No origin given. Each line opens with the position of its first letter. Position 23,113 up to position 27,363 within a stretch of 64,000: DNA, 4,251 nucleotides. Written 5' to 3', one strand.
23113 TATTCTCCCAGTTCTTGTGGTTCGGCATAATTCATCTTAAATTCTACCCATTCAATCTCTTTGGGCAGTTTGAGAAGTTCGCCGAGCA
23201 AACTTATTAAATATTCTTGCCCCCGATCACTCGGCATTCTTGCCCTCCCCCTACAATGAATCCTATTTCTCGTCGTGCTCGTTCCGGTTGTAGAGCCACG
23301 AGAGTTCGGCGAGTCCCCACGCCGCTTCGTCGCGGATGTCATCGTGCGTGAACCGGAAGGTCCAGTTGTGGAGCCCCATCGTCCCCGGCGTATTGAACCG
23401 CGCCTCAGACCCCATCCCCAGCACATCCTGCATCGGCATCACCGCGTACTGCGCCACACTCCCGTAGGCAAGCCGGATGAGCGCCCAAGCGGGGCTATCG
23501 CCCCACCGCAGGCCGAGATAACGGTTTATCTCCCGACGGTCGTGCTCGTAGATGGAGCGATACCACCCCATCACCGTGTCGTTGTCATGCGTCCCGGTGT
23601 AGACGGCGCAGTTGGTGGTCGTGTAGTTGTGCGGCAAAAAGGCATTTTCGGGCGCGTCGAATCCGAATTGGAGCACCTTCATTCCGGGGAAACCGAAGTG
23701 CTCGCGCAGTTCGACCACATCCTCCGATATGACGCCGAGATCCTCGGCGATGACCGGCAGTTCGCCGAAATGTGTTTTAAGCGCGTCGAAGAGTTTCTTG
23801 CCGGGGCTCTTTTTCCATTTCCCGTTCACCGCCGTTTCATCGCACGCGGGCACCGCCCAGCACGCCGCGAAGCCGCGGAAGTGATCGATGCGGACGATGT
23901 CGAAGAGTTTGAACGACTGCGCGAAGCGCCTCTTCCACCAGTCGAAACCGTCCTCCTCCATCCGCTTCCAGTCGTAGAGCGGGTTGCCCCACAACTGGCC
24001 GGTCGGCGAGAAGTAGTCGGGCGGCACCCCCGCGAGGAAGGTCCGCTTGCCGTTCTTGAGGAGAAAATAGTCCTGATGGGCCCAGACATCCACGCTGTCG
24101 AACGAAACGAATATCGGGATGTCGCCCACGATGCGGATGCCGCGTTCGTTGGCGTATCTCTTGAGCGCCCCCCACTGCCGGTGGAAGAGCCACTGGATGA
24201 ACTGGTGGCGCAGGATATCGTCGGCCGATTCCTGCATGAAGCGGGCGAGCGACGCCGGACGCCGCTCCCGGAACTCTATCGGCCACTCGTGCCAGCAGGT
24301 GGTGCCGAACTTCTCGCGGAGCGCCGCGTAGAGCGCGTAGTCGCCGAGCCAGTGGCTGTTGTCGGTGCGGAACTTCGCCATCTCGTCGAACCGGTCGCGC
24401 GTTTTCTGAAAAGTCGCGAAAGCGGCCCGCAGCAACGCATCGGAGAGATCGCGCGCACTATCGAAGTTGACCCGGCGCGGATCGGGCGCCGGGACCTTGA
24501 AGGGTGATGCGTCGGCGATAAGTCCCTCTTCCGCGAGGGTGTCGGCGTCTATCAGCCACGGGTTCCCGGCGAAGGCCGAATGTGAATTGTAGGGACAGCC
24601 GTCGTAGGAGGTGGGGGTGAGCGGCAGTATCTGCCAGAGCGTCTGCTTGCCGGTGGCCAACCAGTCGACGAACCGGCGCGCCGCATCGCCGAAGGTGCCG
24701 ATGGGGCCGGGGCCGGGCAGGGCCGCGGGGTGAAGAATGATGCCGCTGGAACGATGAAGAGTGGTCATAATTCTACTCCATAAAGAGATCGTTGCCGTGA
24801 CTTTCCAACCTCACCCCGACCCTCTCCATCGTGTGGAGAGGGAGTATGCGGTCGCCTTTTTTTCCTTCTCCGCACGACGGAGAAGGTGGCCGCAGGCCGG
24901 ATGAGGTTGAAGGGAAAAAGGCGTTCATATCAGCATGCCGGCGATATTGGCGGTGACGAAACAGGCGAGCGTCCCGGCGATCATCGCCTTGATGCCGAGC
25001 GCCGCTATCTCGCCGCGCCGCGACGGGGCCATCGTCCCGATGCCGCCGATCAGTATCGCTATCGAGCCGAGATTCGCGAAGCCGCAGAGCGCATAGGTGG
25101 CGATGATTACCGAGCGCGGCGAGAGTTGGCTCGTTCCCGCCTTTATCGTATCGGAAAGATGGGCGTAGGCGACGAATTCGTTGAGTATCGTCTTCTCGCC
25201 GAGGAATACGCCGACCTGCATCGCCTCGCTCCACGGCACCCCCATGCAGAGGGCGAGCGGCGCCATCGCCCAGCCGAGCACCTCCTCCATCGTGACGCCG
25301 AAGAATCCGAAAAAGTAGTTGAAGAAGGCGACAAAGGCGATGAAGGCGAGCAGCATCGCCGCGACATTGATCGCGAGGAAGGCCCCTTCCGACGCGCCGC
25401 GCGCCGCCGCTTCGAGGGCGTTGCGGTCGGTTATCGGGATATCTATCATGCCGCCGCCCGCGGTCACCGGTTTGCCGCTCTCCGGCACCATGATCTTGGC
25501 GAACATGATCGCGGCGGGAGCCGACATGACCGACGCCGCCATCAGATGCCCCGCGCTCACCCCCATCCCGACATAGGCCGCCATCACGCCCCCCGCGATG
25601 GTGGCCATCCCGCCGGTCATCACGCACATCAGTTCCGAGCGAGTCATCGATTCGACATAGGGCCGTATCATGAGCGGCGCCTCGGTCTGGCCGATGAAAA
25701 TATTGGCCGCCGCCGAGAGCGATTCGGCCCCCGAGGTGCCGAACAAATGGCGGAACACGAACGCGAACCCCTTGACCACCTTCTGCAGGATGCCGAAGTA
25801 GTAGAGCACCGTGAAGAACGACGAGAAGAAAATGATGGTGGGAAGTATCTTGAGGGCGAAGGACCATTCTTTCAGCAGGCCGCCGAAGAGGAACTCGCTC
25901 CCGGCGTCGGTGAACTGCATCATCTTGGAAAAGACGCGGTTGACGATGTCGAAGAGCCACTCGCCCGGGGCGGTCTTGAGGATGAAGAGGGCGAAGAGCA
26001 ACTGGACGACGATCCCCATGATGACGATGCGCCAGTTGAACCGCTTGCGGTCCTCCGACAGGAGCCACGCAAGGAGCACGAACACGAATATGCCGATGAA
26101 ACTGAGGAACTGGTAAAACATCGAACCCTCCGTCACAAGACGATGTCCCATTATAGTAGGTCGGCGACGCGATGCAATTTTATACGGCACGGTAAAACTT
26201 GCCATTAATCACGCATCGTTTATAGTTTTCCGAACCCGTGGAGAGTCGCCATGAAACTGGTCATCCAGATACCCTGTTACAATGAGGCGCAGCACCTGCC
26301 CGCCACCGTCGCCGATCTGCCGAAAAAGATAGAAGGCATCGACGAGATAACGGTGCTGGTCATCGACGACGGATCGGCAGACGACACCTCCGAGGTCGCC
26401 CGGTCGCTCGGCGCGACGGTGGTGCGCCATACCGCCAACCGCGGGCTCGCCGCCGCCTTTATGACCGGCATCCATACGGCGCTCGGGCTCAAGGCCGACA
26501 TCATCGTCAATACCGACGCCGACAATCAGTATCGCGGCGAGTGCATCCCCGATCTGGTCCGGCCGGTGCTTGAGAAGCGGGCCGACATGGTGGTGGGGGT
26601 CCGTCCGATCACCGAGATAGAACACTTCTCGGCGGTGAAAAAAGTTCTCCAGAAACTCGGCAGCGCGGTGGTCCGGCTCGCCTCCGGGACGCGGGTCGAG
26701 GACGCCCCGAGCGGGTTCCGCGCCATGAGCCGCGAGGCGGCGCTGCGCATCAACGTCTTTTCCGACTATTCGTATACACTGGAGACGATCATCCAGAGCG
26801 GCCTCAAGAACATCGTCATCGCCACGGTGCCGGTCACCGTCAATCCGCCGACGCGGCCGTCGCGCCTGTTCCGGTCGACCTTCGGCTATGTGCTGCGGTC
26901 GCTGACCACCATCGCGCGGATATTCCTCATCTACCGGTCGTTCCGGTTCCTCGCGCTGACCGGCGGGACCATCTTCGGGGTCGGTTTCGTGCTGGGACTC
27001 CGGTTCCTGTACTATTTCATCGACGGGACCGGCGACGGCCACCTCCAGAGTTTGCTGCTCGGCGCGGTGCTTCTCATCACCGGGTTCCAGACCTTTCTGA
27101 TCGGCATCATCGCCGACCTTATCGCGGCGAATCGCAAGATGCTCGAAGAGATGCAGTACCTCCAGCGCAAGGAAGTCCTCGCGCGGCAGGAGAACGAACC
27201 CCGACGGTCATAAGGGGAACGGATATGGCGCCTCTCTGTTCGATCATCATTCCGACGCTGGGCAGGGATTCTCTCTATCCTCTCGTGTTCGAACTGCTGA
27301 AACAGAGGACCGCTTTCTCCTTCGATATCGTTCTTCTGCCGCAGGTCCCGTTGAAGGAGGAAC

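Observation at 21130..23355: AT-rich insertion at the 3' end of malQ, bracketed by a decayed duplicate of the malQ terminus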

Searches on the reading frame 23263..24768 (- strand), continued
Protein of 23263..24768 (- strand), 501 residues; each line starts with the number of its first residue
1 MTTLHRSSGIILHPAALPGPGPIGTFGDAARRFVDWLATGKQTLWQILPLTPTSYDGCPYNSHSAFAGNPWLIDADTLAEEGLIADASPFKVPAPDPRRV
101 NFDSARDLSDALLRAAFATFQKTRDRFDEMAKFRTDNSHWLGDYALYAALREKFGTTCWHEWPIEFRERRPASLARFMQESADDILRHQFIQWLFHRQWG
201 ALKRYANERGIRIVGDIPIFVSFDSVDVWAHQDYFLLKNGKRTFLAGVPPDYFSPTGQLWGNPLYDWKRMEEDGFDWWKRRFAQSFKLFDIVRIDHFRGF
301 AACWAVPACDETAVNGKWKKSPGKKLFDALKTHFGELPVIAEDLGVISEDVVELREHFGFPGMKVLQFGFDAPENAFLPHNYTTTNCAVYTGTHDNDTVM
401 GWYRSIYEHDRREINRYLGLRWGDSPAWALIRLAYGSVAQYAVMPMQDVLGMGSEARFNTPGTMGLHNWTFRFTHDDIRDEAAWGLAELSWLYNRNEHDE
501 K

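Call 70: find_encoding_contigs(protein=P0124, flank=8000, max_places=2)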
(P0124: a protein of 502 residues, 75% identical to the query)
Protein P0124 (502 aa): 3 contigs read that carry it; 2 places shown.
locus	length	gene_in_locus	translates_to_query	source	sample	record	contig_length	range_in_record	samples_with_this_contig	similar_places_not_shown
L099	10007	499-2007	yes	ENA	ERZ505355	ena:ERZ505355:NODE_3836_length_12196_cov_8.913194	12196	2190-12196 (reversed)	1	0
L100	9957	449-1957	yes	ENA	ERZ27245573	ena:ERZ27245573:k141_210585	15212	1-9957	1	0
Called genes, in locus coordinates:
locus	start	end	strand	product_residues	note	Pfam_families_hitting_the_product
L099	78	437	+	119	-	PF07662:Nucleos_tra2_C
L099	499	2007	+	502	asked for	PF02446:Glyco_hydro_77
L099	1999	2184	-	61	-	-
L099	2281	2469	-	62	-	-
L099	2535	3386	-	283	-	PF02091:tRNA-synt_2e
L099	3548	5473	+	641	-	PF13646:HEAT_2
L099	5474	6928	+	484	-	PF01966:HD (weak)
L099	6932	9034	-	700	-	PF18989:DUF5722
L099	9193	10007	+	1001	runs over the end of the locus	?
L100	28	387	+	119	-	PF07662:Nucleos_tra2_C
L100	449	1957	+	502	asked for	PF02446:Glyco_hydro_77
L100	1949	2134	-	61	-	-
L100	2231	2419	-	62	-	-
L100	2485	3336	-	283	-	PF02091:tRNA-synt_2e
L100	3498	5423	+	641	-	PF13646:HEAT_2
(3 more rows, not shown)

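Call 83: find_encoding_contigs(protein=P0242, flank=3000, max_places=3)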
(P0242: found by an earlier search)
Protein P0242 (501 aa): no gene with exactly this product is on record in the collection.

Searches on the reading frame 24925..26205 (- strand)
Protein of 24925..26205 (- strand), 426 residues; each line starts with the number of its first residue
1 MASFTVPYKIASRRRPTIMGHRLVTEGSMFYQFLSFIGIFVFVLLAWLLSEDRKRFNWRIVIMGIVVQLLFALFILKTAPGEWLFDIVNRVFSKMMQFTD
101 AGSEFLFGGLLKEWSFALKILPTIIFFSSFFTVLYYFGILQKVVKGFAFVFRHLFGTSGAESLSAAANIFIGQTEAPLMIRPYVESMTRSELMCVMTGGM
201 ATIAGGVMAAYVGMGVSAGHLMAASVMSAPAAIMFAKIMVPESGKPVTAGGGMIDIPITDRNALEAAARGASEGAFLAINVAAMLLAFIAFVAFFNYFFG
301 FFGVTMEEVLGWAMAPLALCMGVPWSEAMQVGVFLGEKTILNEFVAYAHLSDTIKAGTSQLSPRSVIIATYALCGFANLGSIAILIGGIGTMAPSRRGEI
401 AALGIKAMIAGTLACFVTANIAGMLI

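Call 76: search_protein_families(library=pfam, proteins=[window:24925-26205:-], max_evalue=0.001)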
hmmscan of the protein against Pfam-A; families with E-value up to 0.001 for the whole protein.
window:24925-26205:- (426 aa): 3 families
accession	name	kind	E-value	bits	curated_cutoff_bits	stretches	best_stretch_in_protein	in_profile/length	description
PF07662.18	Nucleos_tra2_C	-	1.4e-70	237.7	32.3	1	220-423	1-213/213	Na+ dependent nucleoside transporter C-terminus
PF01773.25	Nucleos_tra2_N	-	2.9e-26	92.2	27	1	37-110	1-74/74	Na+ dependent nucleoside transporter N-terminus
PF07670.19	Gate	-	2.7e-18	66.8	29.6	1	117-215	1-101/104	Nucleoside recognition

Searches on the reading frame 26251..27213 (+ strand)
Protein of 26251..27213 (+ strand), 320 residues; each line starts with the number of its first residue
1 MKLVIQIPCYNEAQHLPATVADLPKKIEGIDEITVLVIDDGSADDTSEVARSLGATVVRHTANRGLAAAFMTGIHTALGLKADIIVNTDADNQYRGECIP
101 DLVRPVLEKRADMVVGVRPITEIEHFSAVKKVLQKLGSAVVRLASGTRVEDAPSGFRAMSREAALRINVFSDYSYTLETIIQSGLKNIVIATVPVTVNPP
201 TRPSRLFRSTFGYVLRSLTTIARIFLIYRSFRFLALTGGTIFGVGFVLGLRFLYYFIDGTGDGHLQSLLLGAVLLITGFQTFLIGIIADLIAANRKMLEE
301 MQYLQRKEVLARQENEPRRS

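Call 76: search_protein_families(library=pfam, proteins=[window:26251-27213:+], max_evalue=0.001)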
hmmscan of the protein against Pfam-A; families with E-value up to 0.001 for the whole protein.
window:26251-27213:+ (320 aa): 1 family
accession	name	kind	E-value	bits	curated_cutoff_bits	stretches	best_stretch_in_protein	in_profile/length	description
PF00535.33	Glycos_transf_2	-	1.6e-25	90.5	23.3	1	7-164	4-164/168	Glycosyl transferase family 2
